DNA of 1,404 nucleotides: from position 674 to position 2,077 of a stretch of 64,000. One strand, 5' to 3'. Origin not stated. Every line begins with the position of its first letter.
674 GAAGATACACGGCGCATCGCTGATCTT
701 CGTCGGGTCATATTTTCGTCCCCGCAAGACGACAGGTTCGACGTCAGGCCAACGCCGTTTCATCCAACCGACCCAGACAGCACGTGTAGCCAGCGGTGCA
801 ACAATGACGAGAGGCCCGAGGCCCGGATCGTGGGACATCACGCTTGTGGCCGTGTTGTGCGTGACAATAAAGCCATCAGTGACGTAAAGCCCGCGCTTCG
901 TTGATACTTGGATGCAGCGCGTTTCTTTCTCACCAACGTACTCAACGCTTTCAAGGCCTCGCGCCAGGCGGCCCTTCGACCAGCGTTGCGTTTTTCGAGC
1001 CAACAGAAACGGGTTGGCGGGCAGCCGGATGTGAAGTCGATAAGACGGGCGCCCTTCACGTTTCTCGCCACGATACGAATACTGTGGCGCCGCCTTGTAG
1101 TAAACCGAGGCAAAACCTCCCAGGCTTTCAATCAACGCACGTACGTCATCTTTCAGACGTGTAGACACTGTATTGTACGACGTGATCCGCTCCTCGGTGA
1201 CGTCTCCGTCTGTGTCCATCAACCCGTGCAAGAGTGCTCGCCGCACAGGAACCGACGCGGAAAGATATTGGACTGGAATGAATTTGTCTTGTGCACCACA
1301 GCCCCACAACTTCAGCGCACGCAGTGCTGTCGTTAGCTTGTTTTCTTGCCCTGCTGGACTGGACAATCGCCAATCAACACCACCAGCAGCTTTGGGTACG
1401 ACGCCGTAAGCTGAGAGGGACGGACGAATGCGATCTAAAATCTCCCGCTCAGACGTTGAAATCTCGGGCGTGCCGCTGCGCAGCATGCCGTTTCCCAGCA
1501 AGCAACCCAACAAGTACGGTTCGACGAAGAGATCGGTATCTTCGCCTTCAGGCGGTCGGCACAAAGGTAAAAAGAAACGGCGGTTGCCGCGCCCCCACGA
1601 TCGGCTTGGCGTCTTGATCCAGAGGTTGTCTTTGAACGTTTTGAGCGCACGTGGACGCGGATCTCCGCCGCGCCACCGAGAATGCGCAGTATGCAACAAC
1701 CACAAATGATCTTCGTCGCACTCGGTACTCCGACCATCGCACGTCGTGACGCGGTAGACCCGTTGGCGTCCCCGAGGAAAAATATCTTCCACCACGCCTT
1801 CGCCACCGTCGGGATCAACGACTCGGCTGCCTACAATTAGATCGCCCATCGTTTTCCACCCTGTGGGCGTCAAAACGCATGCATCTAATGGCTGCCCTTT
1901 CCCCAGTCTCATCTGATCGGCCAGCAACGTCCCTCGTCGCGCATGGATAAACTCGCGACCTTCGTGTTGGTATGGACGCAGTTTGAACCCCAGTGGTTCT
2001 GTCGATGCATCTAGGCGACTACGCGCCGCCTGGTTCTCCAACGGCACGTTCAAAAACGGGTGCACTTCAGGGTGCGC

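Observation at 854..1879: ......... intein inside the P-loop of an SNF2 helicase, with an unusual extein junction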

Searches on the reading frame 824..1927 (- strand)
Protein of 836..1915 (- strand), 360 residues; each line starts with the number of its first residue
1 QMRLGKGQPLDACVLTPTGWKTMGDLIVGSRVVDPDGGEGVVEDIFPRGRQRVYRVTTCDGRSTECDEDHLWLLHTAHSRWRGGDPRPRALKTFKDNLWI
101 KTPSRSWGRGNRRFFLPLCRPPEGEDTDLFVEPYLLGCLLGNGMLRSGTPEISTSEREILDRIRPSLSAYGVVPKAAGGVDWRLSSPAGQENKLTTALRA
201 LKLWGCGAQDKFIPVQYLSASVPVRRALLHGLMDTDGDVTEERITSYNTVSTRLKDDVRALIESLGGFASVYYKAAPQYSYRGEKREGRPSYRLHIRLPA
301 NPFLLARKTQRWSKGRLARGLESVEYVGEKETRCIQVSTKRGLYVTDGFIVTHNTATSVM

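Call 8: search_solved_structures(query=window:836-1915:-, max_evalue=1, show_alignments=3)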
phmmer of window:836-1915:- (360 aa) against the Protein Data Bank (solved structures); distinct sequences matched with E-value up to 1: 15.
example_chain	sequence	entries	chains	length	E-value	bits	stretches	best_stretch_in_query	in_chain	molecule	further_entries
6riz_A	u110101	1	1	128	3.2e-10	42.5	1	10-84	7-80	gp41-1 intein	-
6qaz_A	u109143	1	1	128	1.6e-07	33.6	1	10-85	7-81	cyanophage-like gp41-1 intein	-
6bs8_A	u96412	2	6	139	1.5e-06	30.4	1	10-73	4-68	Replicative DNA helicase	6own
6rix_A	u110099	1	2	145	3.6e-05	25.9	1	15-73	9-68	Replicative DNA helicase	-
6riy_A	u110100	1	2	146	0.0001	24.4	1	15-73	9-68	Replicative DNA helicase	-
1dfa_A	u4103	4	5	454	0.00046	22.2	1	190-276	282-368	PI-SCEI ENDONUCLEASE | ENDONUCLEASE PI-SCEI | PI-SCEI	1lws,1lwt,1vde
1um2_A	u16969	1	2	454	0.00047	22.2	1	190-276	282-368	ENDONUCLEASE PI-SCEI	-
1ef0_A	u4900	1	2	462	0.00048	22.2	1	190-276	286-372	PI-SCEI ENDONUCLEASE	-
1jva_A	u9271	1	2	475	0.00052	22.1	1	190-276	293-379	VMA1-DERIVED HOMING ENDONUCLEASE X10SSS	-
9cop_A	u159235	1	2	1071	0.0056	18.7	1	190-276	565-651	V-type proton ATPase catalytic subunit A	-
6owu_A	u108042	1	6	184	0.31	12.9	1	24-77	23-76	PRP8 protein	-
6mx6_A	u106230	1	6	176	0.33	12.8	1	24-77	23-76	Pre-mRNA-processing-splicing factor 8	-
7qst_A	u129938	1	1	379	0.54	12.1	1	135-184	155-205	V-type ATP synthase subunit A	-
6mwy_A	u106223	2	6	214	0.57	12.1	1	24-89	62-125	Pre-mRNA-processing-splicing factor 8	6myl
3ifj_A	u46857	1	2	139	0.73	11.7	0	11-56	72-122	Endonuclease PI-MtuI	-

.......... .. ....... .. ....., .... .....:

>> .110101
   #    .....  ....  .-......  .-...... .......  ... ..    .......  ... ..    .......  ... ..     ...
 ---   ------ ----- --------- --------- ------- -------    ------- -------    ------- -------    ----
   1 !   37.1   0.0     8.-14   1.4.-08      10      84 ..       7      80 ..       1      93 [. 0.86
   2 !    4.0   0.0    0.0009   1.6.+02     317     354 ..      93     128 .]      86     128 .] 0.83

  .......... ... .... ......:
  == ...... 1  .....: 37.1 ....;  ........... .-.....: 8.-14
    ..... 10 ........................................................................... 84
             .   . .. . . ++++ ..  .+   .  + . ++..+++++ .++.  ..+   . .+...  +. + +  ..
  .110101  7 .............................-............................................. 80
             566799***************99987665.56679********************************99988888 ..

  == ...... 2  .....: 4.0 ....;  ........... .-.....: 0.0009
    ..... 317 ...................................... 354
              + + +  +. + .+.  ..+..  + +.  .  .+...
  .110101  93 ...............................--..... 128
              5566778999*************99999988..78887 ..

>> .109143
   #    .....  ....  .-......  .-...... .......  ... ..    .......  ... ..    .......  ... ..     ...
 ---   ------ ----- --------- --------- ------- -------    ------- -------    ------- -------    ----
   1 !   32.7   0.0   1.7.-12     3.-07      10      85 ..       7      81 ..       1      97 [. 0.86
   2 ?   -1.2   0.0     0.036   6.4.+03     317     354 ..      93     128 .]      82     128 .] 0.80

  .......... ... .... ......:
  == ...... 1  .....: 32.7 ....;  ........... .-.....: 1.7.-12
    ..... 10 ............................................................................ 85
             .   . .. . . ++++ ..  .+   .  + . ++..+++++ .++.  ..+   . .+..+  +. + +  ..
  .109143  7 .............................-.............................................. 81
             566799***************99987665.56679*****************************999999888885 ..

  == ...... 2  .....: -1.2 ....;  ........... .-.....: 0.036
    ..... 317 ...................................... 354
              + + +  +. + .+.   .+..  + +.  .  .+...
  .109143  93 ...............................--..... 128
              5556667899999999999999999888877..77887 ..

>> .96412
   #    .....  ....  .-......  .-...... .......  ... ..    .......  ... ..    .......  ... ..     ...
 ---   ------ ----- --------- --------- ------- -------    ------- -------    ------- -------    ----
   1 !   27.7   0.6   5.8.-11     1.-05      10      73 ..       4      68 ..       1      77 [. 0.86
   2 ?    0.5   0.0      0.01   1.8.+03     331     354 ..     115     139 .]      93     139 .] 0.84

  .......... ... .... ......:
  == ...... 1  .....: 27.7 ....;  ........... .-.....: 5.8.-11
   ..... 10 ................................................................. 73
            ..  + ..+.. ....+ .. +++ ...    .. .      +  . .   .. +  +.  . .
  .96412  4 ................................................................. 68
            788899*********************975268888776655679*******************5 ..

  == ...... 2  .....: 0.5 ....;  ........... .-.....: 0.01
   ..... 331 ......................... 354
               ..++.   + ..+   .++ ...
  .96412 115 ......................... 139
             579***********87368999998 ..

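Call 17: find_homologous_proteins(query=window:854-1897:-)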
Query seq(348 aa) (348 aa): 55 proteins with E <= 0.001 among 6075 candidates.
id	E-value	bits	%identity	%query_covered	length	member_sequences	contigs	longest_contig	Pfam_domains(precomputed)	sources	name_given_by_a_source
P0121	9.4e-57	211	38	89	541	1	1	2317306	PF14528.12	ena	-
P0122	1.5e-55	207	40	100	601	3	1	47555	PF12705.14,PF14528.12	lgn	-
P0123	7.1e-55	204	38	100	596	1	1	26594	PF14528.12,PF02562.23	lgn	-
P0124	1.9e-47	180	35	99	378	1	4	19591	PF14528.12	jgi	jgi:hypothetical protein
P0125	3.7e-47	179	36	100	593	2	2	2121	PF14528.12,PF02562.23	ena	-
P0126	2.0e-45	173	34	98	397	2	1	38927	PF05204.20,PF14528.12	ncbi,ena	-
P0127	2.0e-42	163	36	100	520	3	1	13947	PF14528.12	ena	-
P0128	8.5e-42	161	36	100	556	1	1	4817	PF05204.20,PF14528.12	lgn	-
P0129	2.6e-40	156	33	100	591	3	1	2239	PF14528.12,PF02562.23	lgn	-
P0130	4.7e-40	156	40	70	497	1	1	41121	PF00176.30,PF14528.12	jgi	jgi:hypothetical protein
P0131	7.1e-39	152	35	100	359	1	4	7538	PF14528.12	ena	-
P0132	2.4e-37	147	32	100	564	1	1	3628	PF13521.13,PF14528.12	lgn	-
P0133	4.7e-36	142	33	100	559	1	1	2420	PF13479.13,PF14528.12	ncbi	-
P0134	7.8e-33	132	35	100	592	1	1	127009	PF14528.12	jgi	jgi:hypothetical protein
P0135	1.2e-32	131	33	99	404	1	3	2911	PF14528.12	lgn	-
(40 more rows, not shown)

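Call 40: list_cluster_members(proteins=[P0121, P0001, P0002])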
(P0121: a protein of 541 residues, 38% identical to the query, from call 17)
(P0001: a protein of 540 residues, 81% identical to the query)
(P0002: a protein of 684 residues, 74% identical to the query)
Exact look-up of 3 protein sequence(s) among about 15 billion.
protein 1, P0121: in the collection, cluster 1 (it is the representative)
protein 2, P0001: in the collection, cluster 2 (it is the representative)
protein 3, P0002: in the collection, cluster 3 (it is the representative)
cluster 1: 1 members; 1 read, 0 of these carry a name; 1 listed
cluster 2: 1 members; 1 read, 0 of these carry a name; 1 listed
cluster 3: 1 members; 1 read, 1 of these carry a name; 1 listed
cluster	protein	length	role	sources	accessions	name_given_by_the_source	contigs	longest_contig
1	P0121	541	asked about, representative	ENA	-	-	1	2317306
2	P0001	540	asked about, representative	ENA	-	-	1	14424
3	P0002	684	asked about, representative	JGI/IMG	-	hypothetical protein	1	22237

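Call 41: predict_structure(alignment_id=A2)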
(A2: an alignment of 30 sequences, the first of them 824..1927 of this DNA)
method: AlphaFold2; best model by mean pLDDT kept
length: 368 residues; sequences in the alignment: 30
mean_pLDDT: 90.8   pTM: 0.89
mean pLDDT of the five models: 90.8, 90.7, 90.1, 89.7, 89.3
residues with pLDDT >= 90: 301; 70-90: 39; 50-70: 10; < 50: 18
segments of 3 or more residues with pLDDT < 50: 1-6, 108-112, 362-368
pLDDT, mean of each block of 10 residues (from residue 1): 50 96 95 96 94 95 96 93 90 92 66 74 93 97 97 94 98 96 95 94 97 97 97 98 95 97 97 89 89 93 97 94 94 96 92 84 43
secondary structure, 60 per line:
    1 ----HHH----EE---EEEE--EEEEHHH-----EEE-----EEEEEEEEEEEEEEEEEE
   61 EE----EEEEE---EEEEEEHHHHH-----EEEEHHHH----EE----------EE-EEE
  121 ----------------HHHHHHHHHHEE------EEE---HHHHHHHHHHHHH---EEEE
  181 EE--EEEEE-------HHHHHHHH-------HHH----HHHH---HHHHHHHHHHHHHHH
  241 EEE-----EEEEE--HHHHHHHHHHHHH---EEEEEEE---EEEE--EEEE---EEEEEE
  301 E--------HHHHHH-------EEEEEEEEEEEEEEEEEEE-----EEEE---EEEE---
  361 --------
elements in order: E17-20 E23-26 E35-37 E43-62 E67-71 E75-80 H81-85 E91-94 H95-98 E118-120 H137-146 E155-157 H161-173 E177-182 E185-189 H197-204 H219-222 H226-240 E241-243 E249-253 H256-268 E272-278 E282-285 E288-291 E295-301 H310-315 E323-341 E347-350 E354-357

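Call 43: fold_search(model_id=the predicted structure, library=pdb)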
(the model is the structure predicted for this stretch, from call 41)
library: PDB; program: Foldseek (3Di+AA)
matches with E <= 10: 785; with E <= 0.001: 63
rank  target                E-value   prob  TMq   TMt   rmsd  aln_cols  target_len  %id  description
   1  1ef0_A                7.1e-17  1.00  0.68  0.60   8.5       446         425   17  CRYSTAL STRUCTURE OF PI-SCEI MINIPRECURSOR (released 2000-06-07)
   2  1vde_B                1.5e-16  1.00  0.68  0.59   8.5       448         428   16  PI-SCEI, A HOMING ENDONUCLEASE WITH PROTEIN SPLICING ACTIVITY (released 1998-04-08)
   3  1lwt_A                2.1e-16  1.00  0.67  0.56  10.2       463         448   15  Crystal structure of the intein homing endonuclease PI-SceI bound to its substrate DNA (Ca2+ free) (released 2002-09-27)
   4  1vde_A                2.5e-16  1.00  0.68  0.59   8.7       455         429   16  PI-SCEI, A HOMING ENDONUCLEASE WITH PROTEIN SPLICING ACTIVITY (released 1998-04-08)
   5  7qsu                  6.8e-16  1.00  0.61  0.61   6.2       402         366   16  Crystal structure of homing endonuclease-associated TliVMA intein (C1A, d333-339) (released 2022-03-30)
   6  1lws_A                1.1e-15  1.00  0.67  0.58   9.6       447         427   18  Crystal structure of the intein homing endonuclease PI-SceI bound to its recognition sequence (released 2002-09-27)
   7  1jva_B                2.1e-15  1.00  0.68  0.59  10.5       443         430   16  CRYSTAL STRUCTURE OF THE VMA1-DERIVED ENDONUCLEASE BEARING THE N AND C EXTEIN PROPEPTIDES (released 2002-08-29)
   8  1dfa                  3.4e-15  1.00  0.64  0.59   7.8       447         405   17  CRYSTAL STRUCTURE OF PI-SCEI IN C2 SPACE GROUP (released 1999-12-08)
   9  1jva_A                3.5e-15  1.00  0.64  0.56  11.0       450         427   16  CRYSTAL STRUCTURE OF THE VMA1-DERIVED ENDONUCLEASE BEARING THE N AND C EXTEIN PROPEPTIDES (released 2002-08-29)
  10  1um2_B                1.0e-14  1.00  0.66  0.59  10.0       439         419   15  Crystal Structure of the Vma1-Derived Endonuclease with the Ligated Extein Segment (released 2004-09-22)
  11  7qst                  2.2e-14  1.00  0.58  0.59   9.3       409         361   16  Crystal structure of homing endonuclease-associated PhoVMA intein (C1A) (released 2022-03-30)
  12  1um2_A                5.4e-14  1.00  0.64  0.57  10.4       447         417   16  Crystal Structure of the Vma1-Derived Endonuclease with the Ligated Extein Segment (released 2004-09-22)
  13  7qss                  7.2e-14  1.00  0.56  0.49  15.2       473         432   13  Crystal structure of homing endonuclease-associated TliVMA intein (C1A) (released 2022-03-30)
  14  1ef0_B                9.5e-14  1.00  0.64  0.60   9.0       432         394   14  CRYSTAL STRUCTURE OF PI-SCEI MINIPRECURSOR (released 2000-06-07)
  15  1dq3                  8.4e-10  1.00  0.63  0.53   5.3       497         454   14  CRYSTAL STRUCTURE OF AN ARCHAEAL INTEIN-ENCODED HOMING ENDONUCLEASE PI-PFUI (released 2000-07-05)
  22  6bs8_C                1.5e-05  1.00  0.19  0.52   3.0        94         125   31  The class 3 DnaB intein from Mycobacterium smegmatis (released 2018-11-21)
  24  6bs8_B                2.2e-05  1.00  0.28  0.76  12.4       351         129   12  The class 3 DnaB intein from Mycobacterium smegmatis (released 2018-11-21)
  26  6bs8_A                4.5e-05  1.00  0.19  0.52   2.8        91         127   30  The class 3 DnaB intein from Mycobacterium smegmatis (released 2018-11-21)
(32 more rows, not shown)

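Call 44: find_encoding_contigs(protein=P0121, flank=4000, max_places=2)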
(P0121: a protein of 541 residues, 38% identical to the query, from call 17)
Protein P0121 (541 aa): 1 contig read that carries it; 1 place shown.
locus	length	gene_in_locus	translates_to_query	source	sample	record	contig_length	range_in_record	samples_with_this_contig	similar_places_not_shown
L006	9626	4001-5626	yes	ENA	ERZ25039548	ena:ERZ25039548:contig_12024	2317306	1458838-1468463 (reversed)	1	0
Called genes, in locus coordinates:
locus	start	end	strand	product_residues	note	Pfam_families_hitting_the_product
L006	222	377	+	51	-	PF02861:Clp_N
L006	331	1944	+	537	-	PF02861:Clp_N, PF13401:AAA_22 (faint), PF05621:TniB (faint), PF23569:NBD_SMAX1 (weak), PF00004:AAA, PF17871:AAA_lid_9, PF02151:UVR (weak)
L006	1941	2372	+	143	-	PF07724:AAA_2, PF07728:AAA_5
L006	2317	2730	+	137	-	PF10431:ClpB_D2-small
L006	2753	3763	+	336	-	-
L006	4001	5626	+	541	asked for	PF14528:LAGLIDADG_3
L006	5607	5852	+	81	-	PF00176:SNF2-rel_dom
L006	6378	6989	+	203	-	PF00271:Helicase_C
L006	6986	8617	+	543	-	PF02776:TPP_enzyme_N, PF00205:TPP_enzyme_M, PF02775:TPP_enzyme_C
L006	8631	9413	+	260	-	PF00355:Rieske, PF19301:LigXa_C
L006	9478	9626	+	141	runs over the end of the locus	PF19301:LigXa_C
